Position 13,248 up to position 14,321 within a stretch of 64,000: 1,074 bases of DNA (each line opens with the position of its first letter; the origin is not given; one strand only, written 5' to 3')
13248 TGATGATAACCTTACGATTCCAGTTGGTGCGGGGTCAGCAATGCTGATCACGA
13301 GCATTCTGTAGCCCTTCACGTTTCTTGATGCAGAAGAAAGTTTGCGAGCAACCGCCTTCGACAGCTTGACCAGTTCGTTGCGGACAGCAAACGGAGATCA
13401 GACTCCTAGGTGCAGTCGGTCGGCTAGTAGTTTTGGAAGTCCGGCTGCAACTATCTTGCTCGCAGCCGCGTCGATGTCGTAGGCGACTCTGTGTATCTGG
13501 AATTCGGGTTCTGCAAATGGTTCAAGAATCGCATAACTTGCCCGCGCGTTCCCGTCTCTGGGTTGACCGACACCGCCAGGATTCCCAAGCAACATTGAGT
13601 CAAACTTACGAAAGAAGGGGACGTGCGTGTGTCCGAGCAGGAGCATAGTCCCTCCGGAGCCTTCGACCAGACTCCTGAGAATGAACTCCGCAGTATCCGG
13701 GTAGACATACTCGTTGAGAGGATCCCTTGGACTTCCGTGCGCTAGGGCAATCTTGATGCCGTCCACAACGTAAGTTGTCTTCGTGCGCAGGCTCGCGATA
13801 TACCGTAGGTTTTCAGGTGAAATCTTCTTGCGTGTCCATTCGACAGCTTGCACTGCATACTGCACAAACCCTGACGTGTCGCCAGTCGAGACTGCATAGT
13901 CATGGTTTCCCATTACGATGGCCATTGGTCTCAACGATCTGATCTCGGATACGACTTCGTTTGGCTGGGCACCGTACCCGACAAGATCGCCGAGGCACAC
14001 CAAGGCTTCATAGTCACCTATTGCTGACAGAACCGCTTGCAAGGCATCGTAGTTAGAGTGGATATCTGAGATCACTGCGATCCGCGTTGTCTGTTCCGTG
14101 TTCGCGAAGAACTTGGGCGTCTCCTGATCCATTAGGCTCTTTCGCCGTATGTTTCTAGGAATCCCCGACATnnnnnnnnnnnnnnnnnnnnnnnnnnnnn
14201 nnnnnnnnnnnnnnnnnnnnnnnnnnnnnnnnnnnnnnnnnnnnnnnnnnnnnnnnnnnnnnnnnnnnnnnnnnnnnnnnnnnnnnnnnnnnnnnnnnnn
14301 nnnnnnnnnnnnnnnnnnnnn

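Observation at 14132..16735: Cdc48/VAT-type double AAA+ ATPase with its N domain replaced by a roughly 290-aa polytopic membrane domain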

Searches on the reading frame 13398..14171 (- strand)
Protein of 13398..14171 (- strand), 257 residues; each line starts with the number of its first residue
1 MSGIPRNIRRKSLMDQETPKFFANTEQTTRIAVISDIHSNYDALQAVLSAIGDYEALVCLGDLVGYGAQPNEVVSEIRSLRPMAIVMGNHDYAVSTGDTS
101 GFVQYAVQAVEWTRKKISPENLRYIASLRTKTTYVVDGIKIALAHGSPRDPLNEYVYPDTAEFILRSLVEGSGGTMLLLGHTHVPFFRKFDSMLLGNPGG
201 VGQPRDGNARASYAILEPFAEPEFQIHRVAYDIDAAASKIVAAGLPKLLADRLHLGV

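Call 3: search_protein_families(library=pfam, proteins=[window:13398-14171:-], max_evalue=0.01)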
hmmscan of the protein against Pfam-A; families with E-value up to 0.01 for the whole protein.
window:13398-14171:- (257 aa): 2 families
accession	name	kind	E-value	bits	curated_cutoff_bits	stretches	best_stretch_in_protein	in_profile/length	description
PF12850.12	Metallophos_2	-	3e-23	83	27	1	30-217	2-150/154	Calcineurin-like phosphoesterase superfamily domain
PF00149.33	Metallophos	-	4.9e-16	60.2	21.5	1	30-185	2-191/191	Calcineurin-like phosphoesterase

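Call 4: search_protein_families(library=ncbifam, proteins=[window:13398-14171:-], max_evalue=0.01)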
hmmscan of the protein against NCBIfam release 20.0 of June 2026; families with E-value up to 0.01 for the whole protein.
window:13398-14171:- (257 aa): 4 families
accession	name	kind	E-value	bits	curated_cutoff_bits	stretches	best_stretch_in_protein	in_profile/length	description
TIGR00040.1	yfcE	subfamily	4.4e-16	59.4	56.25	1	30-217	2-149/158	YfcE family phosphodiesterase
NF006988.0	PRK09453.1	equivalog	6.2e-15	55.5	117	2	136-218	95-162/183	phosphodiesterase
NF001204.0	PRK00166.1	equivalog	2.2e-07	30.5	176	1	33-92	5-68/276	symmetrical bis(5'-nucleosyl)-tetraphosphatase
TIGR00668.1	apaH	equivalog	0.0056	16.2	222.85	0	33-93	5-69/279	bis(5'-nucleosyl)-tetraphosphatase (symmetrical) ApaH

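Call 52: search_protein_families(library=padloc, proteins=[window:13398-14171:-], max_evalue=0.001)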
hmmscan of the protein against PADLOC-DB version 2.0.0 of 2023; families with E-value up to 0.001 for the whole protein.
window:13398-14171:- (257 aa): 0 families
